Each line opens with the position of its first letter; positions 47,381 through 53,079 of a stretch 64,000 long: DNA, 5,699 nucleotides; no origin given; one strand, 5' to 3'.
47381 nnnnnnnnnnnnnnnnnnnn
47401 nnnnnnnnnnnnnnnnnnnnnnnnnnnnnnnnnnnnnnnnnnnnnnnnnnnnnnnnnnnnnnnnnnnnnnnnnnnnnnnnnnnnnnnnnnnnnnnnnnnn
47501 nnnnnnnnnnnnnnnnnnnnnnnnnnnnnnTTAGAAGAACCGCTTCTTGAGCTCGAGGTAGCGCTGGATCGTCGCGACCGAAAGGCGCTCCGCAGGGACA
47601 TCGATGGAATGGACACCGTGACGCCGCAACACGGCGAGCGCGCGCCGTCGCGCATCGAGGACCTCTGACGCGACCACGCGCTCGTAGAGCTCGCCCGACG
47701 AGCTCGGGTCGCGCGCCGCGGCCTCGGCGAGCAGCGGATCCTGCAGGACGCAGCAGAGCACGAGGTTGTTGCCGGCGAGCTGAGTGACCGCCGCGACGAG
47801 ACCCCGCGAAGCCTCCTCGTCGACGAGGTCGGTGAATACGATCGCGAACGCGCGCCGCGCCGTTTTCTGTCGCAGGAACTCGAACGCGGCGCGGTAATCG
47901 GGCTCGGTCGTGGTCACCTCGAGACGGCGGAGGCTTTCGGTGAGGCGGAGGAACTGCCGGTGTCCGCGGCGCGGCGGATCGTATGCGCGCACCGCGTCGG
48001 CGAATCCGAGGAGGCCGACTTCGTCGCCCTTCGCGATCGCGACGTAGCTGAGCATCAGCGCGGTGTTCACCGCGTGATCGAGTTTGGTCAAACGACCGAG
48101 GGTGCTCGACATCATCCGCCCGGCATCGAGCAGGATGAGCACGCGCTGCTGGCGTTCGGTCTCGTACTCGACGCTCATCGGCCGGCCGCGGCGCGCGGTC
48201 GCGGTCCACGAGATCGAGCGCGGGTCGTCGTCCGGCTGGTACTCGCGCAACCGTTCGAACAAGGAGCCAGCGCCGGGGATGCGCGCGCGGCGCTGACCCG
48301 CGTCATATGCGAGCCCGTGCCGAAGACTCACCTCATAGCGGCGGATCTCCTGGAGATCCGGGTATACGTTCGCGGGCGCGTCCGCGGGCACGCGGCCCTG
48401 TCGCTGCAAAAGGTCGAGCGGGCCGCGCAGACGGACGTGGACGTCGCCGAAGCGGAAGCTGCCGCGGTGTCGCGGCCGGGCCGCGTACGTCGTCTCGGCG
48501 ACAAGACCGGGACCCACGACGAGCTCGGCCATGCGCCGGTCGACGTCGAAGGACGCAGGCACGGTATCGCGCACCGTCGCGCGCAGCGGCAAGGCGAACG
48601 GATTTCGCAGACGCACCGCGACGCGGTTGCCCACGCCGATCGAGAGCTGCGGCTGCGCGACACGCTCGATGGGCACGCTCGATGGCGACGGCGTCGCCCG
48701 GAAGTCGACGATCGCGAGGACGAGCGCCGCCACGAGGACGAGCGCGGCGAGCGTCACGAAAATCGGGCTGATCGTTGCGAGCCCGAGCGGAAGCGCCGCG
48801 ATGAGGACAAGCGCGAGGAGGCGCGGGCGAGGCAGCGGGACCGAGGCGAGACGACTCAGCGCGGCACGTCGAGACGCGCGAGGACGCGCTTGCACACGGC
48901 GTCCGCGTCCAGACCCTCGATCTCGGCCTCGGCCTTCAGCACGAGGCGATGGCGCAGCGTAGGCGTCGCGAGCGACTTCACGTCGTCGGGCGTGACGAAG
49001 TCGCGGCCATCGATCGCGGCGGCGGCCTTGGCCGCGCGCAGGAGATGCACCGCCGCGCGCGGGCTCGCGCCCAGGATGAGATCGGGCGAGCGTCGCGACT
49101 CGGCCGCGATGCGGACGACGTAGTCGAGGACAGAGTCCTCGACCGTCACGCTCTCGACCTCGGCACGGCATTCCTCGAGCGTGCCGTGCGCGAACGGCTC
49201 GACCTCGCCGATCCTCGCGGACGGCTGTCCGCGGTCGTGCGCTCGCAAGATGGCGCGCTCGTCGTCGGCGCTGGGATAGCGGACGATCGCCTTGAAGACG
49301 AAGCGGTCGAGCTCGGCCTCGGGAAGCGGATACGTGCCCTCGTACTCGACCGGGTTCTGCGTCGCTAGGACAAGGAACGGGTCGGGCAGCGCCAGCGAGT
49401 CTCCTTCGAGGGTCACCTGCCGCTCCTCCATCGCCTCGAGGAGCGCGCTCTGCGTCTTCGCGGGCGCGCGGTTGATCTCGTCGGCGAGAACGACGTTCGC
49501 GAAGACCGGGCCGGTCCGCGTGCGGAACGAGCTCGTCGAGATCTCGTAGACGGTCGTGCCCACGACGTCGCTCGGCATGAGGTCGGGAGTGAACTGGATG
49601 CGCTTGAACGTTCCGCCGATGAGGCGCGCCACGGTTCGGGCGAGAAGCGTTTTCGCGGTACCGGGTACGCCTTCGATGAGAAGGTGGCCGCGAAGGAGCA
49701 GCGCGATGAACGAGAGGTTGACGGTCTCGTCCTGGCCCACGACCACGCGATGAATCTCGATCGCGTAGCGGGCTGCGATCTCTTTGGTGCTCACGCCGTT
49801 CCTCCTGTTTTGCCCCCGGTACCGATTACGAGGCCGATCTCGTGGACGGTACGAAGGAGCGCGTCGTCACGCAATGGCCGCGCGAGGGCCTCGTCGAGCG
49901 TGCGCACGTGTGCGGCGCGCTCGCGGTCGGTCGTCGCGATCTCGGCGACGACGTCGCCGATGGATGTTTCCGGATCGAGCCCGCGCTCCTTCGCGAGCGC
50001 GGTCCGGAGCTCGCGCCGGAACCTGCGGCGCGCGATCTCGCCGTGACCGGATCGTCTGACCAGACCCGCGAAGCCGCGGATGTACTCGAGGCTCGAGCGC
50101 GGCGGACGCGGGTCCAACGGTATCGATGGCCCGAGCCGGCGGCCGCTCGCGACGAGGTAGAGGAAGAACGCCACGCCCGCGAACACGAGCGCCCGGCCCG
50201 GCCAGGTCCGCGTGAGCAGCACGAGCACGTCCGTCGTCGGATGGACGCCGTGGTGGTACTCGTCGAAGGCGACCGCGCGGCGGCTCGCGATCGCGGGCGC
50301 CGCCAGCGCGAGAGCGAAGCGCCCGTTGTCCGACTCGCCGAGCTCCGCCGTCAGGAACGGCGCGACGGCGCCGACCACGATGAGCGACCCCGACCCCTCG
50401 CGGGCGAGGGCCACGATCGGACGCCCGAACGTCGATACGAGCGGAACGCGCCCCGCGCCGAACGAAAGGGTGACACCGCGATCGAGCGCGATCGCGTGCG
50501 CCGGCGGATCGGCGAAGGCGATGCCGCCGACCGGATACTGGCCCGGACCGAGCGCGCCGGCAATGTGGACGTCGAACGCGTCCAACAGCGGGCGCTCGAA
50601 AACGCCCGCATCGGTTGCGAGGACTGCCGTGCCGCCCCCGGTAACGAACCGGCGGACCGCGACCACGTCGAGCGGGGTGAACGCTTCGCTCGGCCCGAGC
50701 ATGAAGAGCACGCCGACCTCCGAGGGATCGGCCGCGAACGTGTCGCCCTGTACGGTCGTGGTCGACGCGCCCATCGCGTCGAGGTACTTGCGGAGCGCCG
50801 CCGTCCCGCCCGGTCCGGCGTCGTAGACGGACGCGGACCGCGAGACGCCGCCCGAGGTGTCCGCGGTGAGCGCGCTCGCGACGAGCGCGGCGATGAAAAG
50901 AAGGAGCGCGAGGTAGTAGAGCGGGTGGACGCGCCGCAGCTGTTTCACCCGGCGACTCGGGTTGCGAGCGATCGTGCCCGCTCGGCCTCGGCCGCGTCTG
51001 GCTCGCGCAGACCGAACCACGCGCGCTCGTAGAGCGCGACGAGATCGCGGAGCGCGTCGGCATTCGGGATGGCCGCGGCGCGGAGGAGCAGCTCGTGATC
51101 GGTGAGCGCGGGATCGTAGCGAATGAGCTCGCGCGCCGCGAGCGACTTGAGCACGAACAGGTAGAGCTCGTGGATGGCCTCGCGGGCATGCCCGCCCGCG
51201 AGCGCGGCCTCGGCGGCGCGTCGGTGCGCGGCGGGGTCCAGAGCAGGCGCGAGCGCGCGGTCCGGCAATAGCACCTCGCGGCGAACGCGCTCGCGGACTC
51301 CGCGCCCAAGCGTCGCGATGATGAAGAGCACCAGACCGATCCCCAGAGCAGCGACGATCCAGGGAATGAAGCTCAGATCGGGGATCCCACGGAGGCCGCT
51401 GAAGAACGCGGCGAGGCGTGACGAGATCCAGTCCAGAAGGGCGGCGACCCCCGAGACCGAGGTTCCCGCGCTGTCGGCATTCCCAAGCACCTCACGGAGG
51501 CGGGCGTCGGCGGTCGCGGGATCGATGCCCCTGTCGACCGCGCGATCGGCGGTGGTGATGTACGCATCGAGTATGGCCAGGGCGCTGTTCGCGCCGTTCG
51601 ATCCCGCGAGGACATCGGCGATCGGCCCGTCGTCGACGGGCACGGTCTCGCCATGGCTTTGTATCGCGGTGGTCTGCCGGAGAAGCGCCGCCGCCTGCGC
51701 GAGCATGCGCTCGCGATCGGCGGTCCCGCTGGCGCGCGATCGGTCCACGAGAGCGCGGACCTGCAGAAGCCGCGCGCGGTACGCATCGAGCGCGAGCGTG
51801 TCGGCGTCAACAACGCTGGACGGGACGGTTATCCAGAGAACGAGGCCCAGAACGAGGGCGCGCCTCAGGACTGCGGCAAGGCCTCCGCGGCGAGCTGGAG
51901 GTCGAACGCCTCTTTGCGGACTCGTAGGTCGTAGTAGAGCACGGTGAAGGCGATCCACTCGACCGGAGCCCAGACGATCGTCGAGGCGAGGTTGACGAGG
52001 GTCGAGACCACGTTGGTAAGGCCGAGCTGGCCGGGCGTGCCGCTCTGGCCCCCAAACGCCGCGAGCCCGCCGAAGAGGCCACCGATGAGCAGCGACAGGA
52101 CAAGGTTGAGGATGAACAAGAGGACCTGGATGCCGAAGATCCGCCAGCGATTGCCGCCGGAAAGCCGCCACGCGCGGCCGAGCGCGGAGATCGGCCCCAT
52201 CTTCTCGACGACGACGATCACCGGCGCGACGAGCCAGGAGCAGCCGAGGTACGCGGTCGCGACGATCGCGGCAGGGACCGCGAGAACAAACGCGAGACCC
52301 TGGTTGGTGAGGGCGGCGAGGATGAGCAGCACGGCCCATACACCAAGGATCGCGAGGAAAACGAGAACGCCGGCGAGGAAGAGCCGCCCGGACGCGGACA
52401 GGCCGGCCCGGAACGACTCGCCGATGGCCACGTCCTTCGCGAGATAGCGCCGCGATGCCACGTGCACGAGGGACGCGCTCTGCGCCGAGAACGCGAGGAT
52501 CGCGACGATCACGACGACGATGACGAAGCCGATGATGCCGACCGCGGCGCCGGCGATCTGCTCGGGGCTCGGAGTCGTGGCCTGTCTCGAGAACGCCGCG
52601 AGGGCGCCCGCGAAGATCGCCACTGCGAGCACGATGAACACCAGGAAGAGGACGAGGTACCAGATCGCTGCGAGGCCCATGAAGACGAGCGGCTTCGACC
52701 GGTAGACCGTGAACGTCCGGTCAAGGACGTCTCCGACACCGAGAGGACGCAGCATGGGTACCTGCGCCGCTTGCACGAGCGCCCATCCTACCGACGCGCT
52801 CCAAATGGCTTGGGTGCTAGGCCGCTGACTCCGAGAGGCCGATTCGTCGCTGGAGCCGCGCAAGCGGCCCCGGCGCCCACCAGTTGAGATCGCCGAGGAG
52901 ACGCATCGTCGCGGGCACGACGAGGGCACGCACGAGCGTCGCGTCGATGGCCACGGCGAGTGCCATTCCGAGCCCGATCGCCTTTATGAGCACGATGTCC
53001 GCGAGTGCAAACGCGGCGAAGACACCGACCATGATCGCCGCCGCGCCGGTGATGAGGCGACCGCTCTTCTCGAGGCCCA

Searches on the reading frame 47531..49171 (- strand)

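Call 28: search_protein_families(library=pfam, max_evalue=0.001, proteins=[window:47531-49171:-])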
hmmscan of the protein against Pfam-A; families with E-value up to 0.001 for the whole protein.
window:47531-49171:- (546 aa): 2 families
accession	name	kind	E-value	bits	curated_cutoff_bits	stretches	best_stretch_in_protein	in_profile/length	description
PF01882.25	DUF58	-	8.3e-31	107.3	23.4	1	308-480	2-172/216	Protein of unknown function DUF58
PF13519.12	VWA_2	-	4.7e-07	30.8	27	1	344-448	1-105/107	von Willebrand factor type A domain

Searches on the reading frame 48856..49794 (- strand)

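Call 28: search_protein_families(library=pfam, max_evalue=0.001, proteins=[window:48856-49794:-])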
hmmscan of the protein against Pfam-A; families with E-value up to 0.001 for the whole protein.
window:48856-49794:- (312 aa): 8 families
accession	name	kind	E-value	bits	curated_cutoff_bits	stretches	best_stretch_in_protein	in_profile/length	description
PF07726.17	AAA_3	-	2e-63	212.6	27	1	37-167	1-131/131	ATPase family associated with various cellular activities (AAA)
PF17863.7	AAA_lid_2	-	1.8e-22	79.3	22.7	1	232-302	2-72/74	AAA lid domain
PF07728.20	AAA_5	-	4.2e-16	59.7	22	1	37-165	1-139/139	AAA domain (dynein-related subfamily)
PF20030.5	bpMoxR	-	1.2e-11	44.5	27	1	13-185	9-180/205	MoxR domain in the MoxR-vWA-beta-propeller ternary systems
PF00004.35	AAA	-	1.5e-06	29.1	21.2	1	39-148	2-111/131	ATPase family associated with various cellular activities (AAA)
PF00493.29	MCM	-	0.00017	21.3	23.3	1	37-149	59-174/224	MCM P-loop domain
PF01078.27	Mg_chelatase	-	0.00056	19.8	20.3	0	18-59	5-46/207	Magnesium chelatase, subunit ChlI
PF00158.32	Sigma54_activat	-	0.00087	19.4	20.2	0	37-137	24-132/168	Sigma-54 interaction domain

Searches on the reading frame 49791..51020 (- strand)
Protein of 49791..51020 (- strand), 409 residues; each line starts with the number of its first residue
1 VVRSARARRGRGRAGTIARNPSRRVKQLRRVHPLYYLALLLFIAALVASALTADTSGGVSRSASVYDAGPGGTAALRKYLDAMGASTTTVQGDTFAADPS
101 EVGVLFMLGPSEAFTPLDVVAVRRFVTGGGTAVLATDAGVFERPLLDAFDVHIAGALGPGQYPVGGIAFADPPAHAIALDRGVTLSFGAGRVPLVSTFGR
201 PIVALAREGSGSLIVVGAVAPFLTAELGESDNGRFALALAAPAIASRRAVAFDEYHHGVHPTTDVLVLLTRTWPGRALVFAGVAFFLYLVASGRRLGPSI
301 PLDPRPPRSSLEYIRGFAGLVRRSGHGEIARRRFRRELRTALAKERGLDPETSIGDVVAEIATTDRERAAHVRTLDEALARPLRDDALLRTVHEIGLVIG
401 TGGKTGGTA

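Call 28: search_protein_families(library=pfam, max_evalue=0.001, proteins=[window:49791-51020:-])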
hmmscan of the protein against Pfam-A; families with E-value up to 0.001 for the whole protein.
window:49791-51020:- (409 aa): 2 families
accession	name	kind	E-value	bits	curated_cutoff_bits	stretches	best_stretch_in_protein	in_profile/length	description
PF14258.12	DUF4350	-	5.7e-13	50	30.4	1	66-239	2-180/181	Domain of unknown function (DUF4350)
PF09822.16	ABC_transp_aux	-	0.00046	20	34.7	1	89-138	33-82/288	ABC-type uncharacterized transport system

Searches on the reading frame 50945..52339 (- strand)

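Call 28: search_protein_families(library=pfam, max_evalue=0.001, proteins=[window:50945-52339:-])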
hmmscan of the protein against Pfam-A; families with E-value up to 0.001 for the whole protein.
window:50945-52339:- (464 aa): 1 family
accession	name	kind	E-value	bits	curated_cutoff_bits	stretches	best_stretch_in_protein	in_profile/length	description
PF13559.11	DUF4129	-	3.4e-11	43.5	24.8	1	392-458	1-67/69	Domain of unknown function (DUF4129)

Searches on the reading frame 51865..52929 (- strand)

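Call 29: search_protein_families(library=pfam, max_evalue=0.001, proteins=[window:51865-52929:-])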
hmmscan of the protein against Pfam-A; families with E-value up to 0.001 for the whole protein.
window:51865-52929:- (354 aa): 1 family
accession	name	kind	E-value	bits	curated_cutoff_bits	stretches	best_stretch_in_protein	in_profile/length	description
PF10110.14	GPDPase_memb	-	5.7e-06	25.7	29.6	1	214-338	164-289/321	Membrane domain of glycerophosphoryl diester phosphodiesterase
